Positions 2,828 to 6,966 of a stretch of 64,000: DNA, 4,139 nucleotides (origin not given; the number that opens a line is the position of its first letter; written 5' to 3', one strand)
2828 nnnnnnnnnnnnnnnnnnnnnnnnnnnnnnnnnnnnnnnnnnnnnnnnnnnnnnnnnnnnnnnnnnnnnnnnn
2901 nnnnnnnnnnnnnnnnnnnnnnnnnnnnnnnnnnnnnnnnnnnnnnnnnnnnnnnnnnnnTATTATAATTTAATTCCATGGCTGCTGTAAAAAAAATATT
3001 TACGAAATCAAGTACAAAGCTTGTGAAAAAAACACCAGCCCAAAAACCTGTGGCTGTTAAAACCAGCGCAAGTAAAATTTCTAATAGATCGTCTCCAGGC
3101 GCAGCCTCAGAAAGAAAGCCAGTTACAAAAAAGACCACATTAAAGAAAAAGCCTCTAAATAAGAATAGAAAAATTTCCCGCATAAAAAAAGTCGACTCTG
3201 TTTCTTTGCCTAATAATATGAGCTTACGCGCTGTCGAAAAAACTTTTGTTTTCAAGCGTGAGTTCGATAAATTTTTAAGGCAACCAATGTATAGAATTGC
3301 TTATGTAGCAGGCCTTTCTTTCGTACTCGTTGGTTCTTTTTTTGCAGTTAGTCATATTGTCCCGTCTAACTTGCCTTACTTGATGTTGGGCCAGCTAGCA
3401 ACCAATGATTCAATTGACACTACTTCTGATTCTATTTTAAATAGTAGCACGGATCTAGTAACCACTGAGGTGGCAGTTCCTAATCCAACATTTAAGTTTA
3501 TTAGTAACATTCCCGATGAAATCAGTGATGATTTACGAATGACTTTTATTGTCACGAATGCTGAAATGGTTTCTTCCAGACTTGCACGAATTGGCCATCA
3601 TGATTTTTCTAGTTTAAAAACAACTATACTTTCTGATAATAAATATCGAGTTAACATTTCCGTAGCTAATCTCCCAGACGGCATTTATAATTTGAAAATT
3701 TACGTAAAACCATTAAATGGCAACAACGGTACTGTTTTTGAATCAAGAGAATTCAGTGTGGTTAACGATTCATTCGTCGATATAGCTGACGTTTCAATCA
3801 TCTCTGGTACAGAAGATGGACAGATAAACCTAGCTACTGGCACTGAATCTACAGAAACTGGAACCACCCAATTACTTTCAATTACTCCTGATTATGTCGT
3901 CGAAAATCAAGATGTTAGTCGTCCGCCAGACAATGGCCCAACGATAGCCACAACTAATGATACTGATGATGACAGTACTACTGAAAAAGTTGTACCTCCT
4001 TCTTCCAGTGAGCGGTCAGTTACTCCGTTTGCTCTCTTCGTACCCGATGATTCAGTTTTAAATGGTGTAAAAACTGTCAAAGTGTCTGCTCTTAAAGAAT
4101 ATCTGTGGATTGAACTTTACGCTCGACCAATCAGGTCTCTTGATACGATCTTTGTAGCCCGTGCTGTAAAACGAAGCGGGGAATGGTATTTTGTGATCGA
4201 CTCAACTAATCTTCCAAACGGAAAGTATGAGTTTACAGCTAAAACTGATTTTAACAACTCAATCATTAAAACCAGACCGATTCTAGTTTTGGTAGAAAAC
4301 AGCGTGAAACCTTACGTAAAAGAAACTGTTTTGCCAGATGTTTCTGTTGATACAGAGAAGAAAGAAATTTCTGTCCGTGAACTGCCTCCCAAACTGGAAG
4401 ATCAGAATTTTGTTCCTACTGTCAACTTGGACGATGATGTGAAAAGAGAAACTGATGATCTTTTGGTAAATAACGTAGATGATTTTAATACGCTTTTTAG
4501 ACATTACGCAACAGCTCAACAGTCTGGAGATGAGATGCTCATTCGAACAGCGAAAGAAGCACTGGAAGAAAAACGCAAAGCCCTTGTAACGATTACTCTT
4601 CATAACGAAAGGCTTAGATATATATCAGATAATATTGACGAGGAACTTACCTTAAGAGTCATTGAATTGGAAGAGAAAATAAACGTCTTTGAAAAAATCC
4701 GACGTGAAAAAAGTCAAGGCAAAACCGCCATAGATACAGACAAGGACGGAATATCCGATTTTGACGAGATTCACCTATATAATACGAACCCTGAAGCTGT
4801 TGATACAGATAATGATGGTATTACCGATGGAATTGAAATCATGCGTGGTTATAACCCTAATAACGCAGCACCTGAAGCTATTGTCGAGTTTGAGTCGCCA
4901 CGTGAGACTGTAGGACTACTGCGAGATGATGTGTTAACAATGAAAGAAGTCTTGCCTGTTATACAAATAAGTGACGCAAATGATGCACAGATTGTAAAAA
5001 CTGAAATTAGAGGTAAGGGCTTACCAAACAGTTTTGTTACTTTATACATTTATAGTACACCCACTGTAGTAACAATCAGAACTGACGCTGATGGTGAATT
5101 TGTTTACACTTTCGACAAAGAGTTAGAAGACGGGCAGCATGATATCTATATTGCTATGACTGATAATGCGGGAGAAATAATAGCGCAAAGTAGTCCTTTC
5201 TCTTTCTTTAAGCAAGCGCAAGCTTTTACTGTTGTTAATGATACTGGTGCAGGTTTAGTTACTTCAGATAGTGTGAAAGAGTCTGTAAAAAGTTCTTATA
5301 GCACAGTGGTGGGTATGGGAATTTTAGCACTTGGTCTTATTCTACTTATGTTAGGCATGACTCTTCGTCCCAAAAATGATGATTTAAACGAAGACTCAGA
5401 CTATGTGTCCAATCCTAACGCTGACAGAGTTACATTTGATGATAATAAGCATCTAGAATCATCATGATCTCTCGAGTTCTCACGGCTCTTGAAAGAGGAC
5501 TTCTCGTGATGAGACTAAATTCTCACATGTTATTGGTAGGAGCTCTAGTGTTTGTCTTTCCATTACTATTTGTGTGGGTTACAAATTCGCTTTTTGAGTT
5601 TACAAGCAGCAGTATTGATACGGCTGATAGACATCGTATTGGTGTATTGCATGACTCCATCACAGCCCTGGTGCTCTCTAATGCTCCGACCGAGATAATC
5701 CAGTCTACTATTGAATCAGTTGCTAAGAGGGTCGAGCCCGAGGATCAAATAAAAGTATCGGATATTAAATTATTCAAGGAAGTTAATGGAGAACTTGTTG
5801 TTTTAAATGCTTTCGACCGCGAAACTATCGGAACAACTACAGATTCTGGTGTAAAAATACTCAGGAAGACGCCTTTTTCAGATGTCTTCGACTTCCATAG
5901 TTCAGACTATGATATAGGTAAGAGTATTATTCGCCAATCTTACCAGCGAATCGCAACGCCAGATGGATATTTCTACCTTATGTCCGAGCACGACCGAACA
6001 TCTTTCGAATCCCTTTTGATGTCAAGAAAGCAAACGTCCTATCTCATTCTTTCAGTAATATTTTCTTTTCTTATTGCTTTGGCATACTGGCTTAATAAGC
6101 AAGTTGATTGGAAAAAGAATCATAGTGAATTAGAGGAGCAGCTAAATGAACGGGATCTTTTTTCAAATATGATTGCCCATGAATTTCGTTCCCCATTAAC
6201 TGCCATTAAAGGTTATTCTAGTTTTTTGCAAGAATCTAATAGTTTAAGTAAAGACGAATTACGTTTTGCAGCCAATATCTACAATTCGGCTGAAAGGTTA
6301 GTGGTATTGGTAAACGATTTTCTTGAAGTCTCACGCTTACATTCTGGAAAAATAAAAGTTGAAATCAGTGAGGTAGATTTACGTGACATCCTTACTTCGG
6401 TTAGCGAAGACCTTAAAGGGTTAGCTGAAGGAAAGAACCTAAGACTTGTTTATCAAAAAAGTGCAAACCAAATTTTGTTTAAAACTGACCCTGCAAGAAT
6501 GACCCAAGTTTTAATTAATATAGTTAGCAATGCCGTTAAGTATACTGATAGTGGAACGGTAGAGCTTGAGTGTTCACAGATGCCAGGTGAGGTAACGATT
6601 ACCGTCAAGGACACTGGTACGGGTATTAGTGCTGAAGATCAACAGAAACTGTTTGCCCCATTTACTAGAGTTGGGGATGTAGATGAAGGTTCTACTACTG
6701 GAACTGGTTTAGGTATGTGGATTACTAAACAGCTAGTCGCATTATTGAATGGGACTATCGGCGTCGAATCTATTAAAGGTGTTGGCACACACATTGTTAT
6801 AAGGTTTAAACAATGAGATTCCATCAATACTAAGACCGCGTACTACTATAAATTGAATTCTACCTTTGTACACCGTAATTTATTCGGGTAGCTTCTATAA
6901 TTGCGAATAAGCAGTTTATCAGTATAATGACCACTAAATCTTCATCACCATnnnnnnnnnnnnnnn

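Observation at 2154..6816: Two-component operon wrapped around a giant Ca-binding surface protein, inserted between uvrB and uvrA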

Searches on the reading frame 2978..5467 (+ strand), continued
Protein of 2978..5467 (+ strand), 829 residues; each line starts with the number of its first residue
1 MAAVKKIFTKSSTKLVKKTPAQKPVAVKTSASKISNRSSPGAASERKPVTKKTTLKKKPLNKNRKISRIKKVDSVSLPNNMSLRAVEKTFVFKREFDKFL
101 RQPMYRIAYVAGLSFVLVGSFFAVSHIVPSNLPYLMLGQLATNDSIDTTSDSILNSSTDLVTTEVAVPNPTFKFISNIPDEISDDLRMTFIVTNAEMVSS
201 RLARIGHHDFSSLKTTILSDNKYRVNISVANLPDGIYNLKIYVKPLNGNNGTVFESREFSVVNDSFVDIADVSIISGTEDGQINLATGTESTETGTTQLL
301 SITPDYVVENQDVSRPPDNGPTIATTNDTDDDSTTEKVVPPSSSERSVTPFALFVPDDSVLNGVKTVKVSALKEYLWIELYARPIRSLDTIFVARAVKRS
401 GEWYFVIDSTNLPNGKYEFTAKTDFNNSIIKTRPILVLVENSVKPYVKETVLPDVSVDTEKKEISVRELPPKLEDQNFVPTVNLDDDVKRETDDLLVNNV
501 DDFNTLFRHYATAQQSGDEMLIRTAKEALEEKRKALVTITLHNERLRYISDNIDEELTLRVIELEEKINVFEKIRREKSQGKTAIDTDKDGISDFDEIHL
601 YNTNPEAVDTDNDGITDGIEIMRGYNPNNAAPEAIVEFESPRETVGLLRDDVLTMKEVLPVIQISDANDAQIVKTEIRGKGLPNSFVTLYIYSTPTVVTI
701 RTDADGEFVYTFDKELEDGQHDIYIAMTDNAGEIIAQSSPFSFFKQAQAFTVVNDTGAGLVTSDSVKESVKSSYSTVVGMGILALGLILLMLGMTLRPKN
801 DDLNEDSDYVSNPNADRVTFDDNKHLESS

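Call 65: find_encoding_contigs(protein=P0186, flank=6000, max_places=2)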
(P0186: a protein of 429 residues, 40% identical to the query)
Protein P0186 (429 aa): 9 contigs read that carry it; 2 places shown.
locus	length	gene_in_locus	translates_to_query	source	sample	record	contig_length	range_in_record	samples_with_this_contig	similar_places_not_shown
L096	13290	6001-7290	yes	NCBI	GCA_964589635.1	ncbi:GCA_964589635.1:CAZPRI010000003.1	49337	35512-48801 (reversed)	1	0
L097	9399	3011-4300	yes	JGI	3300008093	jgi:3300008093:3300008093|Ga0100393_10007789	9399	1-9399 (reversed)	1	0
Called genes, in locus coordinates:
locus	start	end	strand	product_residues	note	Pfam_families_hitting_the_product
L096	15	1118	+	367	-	PF00044:Gp_dh_N, PF02800:Gp_dh_C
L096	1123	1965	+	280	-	-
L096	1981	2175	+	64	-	-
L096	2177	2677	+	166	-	PF02502:LacAB_rpiB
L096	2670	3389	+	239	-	PF00834:Ribul_P_3_epim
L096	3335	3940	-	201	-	-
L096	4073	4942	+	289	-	PF13292:DXP_synthase_N, PF00456:Transketolase_N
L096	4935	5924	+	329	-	PF02779:Transket_pyr, PF17147:PFOR_II (faint), PF02780:Transketolase_C, PF22613:Transketolase_C_1 (weak)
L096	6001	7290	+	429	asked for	PF18884:TSP3_bac (weak), PF19077:Big_13 (weak)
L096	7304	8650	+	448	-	PF00512:HisKA, PF02518:HATPase_c, PF13581:HATPase_c_2 (weak)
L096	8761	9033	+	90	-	PF04149:DUF397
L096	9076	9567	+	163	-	-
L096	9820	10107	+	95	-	-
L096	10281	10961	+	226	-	-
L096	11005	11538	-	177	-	PF07963:N_methyl (weak)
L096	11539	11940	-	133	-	-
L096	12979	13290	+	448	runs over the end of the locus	PF01471:PG_binding_1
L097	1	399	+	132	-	?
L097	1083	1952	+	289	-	PF13292:DXP_synthase_N, PF00456:Transketolase_N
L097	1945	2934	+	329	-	PF02779:Transket_pyr, PF17147:PFOR_II (faint), PF02780:Transketolase_C, PF22613:Transketolase_C_1 (weak)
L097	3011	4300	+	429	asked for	PF18884:TSP3_bac (weak), PF19077:Big_13 (weak)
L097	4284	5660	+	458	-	PF00512:HisKA, PF02518:HATPase_c, PF13581:HATPase_c_2 (weak)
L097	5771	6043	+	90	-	PF04149:DUF397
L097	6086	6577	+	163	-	-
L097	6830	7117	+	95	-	-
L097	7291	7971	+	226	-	-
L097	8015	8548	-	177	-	PF07963:N_methyl (weak)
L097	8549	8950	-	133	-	-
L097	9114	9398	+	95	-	?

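Call 70: search_solved_structures(query=A1, max_evalue=0.01)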
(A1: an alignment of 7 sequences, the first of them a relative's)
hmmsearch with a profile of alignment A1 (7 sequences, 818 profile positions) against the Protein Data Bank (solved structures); distinct sequences matched with E-value up to 0.01: 0.

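Call 81: search_protein_families(library=pfam, proteins=[L095:4107-6134:+, L012:8001-10724:+, L092:5001-6344:+], max_evalue=0.01)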
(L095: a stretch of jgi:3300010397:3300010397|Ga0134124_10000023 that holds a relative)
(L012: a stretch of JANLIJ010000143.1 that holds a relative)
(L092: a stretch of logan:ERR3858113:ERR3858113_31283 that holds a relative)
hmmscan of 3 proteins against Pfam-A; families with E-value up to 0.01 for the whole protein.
L095:4107-6134:+ (675 aa): 4 families
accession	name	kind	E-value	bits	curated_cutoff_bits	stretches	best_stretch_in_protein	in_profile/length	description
PF19077.6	Big_13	-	7.3e-10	39.7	27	1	536-604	28-97/102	Bacterial Ig-like domain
PF18884.5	TSP3_bac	-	1.4e-05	25.2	25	1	452-472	1-21/22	Bacterial TSP3 repeat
PF17936.7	Big_6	-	1.5e-05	25.6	27.6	1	533-596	11-73/83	Bacterial Ig domain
PF01091.23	PTN_MK_C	-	0.0012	19.6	25.3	0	62-83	3-25/65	PTN/MK heparin-binding protein family, C-terminal domain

L012:8001-10724:+ (907 aa): 3 families
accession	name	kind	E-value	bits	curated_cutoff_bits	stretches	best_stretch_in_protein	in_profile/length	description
PF19077.6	Big_13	-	3.9e-11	43.8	27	1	774-840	31-98/102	Bacterial Ig-like domain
PF17957.7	Big_7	-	1.8e-05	25.8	24.1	0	452-502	29-70/70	Bacterial Ig domain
PF13860.13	FlgD_ig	-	0.0085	16.5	27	0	320-382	3-72/79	FlgD Ig-like domain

L092:5001-6344:+ (447 aa): 2 families
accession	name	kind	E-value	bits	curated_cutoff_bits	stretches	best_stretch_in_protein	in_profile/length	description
PF19077.6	Big_13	-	6.1e-08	33.5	27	1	307-366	33-94/102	Bacterial Ig-like domain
PF17936.7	Big_6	-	0.0029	18.2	27.6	1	303-361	15-72/83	Bacterial Ig domain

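Call 84: search_protein_representatives(alignment_id=A1)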
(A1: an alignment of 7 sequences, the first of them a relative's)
Query: 7 sequences, 818 profile positions. Proteins with E-value up to 0.001 (for the whole library): 32810; up to 1e-10: 8839; up to 1e-30: 2032. The best 150 are listed.
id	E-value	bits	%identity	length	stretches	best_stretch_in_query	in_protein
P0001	0.0e+00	1223.7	-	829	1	1-814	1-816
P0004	0.0e+00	1179.2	-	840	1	8-812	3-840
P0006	0.0e+00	1107.3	-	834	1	2-814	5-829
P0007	1.4e-271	919.8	-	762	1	4-804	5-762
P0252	3.9e-271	918.3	-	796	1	11-801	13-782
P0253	2.9e-263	892.3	-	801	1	5-798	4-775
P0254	2.9e-262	889.0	-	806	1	10-808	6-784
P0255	8.3e-257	870.9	-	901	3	351-794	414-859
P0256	1.1e-254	863.9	-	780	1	72-807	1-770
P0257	2.0e-254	863.0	-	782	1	12-803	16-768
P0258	2.0e-250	849.8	-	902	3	352-811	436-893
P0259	3.1e-248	842.6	-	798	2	322-807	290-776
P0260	1.8e-243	826.8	-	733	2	312-797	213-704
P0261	2.3e-243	826.5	-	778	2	326-799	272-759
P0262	3.8e-243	825.7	-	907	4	317-664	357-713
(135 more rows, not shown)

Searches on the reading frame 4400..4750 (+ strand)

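Call 38: search_protein_families(library=pfam, proteins=[window:4400-4750:+], max_evalue=10)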
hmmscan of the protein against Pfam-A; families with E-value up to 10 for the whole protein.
window:4400-4750:+ (117 aa): 2 families
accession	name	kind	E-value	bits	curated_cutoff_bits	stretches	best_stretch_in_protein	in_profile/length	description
PF22410.1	DnaG_helical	-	0.8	10.2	27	1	45-60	4-19/55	DNA primase DnaG, helical domain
PF14077.11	WD40_alt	-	0.83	10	25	1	81-102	14-35/48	Alternative WD40 repeat motif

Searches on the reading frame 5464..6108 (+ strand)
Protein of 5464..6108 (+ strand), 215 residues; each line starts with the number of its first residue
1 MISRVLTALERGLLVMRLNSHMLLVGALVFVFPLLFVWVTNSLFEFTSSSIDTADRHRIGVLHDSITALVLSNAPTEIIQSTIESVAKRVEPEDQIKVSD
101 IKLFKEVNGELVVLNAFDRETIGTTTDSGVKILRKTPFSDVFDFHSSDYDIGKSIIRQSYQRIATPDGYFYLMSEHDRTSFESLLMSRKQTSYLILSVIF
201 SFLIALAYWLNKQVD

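Call 69: search_solved_structures(query=A4, max_evalue=10)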
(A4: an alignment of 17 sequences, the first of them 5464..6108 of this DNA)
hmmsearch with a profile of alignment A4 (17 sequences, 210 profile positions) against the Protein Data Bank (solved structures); distinct sequences matched with E-value up to 10: 5.
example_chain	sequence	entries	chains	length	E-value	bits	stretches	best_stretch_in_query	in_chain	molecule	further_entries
3ni0_A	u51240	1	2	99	0.11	15.5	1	52-109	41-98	Bone marrow stromal antigen 2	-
2na6_A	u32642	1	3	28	0.21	14.5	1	21-40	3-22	Tumor necrosis factor receptor superfamily member 6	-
2dl1_A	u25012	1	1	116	0.7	12.8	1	96-174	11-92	Spartin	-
4u7i_A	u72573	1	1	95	0.7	12.8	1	96-165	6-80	Spartin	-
3u0i_A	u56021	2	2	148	1.5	11.7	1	30-102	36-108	probable FAD-binding, putative uncharacterized protein | Putative uncharacterized protein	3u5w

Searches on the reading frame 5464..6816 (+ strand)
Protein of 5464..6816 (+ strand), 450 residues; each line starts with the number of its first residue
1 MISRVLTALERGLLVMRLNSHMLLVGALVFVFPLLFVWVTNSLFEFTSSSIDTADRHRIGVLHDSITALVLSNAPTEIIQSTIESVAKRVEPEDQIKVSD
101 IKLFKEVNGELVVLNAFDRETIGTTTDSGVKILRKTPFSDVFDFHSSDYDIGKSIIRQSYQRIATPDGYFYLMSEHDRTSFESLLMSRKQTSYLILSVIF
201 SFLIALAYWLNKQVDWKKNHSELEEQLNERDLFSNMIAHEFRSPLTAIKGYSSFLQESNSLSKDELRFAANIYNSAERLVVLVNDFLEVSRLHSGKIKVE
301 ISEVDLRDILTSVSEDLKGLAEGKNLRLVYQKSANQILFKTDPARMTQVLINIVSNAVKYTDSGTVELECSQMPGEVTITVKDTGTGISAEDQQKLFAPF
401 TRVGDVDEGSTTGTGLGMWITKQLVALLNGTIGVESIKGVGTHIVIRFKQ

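Call 4: search_protein_families(library=pfam, proteins=[window:5464-6816:+], max_evalue=0.01)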
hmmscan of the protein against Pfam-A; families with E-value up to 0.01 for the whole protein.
window:5464-6816:+ (450 aa): 4 families
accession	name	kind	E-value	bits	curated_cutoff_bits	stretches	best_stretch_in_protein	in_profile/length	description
PF02518.31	HATPase_c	-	1.2e-26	93.7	26.4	1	342-449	2-108/111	Histidine kinase-, DNA gyrase B-, and HSP90-like ATPase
PF00512.31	HisKA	-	1.8e-15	57.2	26.9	1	230-295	2-66/66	His Kinase A (phospho-acceptor) domain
PF13581.12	HATPase_c_2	-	1e-05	26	27.4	1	350-428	40-112/127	Histidine kinase-like ATPase domain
PF13589.12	HATPase_c_3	-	0.00084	19.8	25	1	346-397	3-54/137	Histidine kinase-, DNA gyrase B-, and HSP90-like ATPase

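Call 62: search_protein_families(library=ncbifam, proteins=[window:5464-6816:+], max_evalue=0.01)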
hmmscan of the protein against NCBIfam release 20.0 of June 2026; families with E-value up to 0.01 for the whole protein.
window:5464-6816:+ (450 aa): 87 families (the best 25 are shown)
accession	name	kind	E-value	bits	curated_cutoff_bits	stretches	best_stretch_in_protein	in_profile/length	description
NF046044.1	PnpS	equivalog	1.4e-49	169.2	400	1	231-448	172-389/390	two-component system histidine kinase PnpS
TIGR02956.1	TMAO_torS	equivalog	3.1e-46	158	676.5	1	230-443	464-675/967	TMAO reductase system sensor histidine kinase/response regulator TorS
NF033092.0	HK_WalK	equivalog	3.9e-46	157.8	725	1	183-447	325-591/594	cell wall metabolism sensor histidine kinase WalK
NF041947.1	LuxQ_Vibrio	equivalog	6.4e-45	153.3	1200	1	220-447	462-693/843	quorum-sensing autoinducer 2 sensor kinase/phosphatase LuxQ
TIGR02966.1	phoR_proteo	equivalog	1.5e-42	145.8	334.2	1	221-448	105-333/333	phosphate regulon sensor histidine kinase PhoR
NF008302.0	PRK11091.1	equivalog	4e-42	144.4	838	1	216-447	269-502/779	aerobic respiration two-component sensor histidine kinase ArcB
NF038297.2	hybrid_HK_HrmK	equivalog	7.2e-40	137.2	725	1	206-445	211-452/607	hybrid histidine kinase/response regulator HrmK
NF008099.0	PRK10841.1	equivalog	8.5e-40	136.3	920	1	229-448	469-688/949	two-component system sensor histidine kinase RcsC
NF011874.0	PRK15347.1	equivalog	8.9e-39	133.2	852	1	233-446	401-610/921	two component system sensor kinase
NF041832.1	near_NosP_CTERM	subfamily_domain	9.4e-39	133.5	400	1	236-446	13-221/370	NahK/ErcS family hybrid sensor histidine kinase/response regulator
NF033091.0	HK_VanS_ACDEFG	equivalog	4.9e-38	130.9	400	1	217-438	63-283/293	vancomycin resistance histidine kinase VanS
NF047874.1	MASE3_PAS_HK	subfamily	9e-38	130.5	560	1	222-449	387-624/655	MASE3 domain-containing sensor histidine kinase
NF040691.1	MtrAB_MtrB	equivalog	3.7e-36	125.2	450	1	222-445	263-487/507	MtrAB system histidine kinase MtrB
NF008318.0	PRK11107.1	equivalog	1.2e-35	122.9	890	1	233-446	297-514/920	two-component sensor histidine kinase BarA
NF041735.1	hist_kin_RppB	equivalog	2.1e-35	122.4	400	1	231-447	217-436/438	two-component system sensor histidine kinase RppB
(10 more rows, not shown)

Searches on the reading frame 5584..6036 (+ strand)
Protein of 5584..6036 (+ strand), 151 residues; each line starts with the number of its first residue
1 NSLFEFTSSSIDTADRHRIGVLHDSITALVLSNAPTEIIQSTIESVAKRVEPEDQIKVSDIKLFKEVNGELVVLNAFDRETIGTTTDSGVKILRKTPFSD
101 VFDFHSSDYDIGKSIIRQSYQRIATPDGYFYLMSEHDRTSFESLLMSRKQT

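Call 38: search_protein_families(library=pfam, proteins=[window:5584-6036:+], max_evalue=10)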
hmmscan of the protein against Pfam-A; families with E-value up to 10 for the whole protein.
window:5584-6036:+ (151 aa): 1 family
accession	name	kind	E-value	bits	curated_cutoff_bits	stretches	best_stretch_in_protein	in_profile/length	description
PF25374.1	Cadherin_FAT4_N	-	0.038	14.8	35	1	15-44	55-82/85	FAT4-like, N-terminal cadherin-like domain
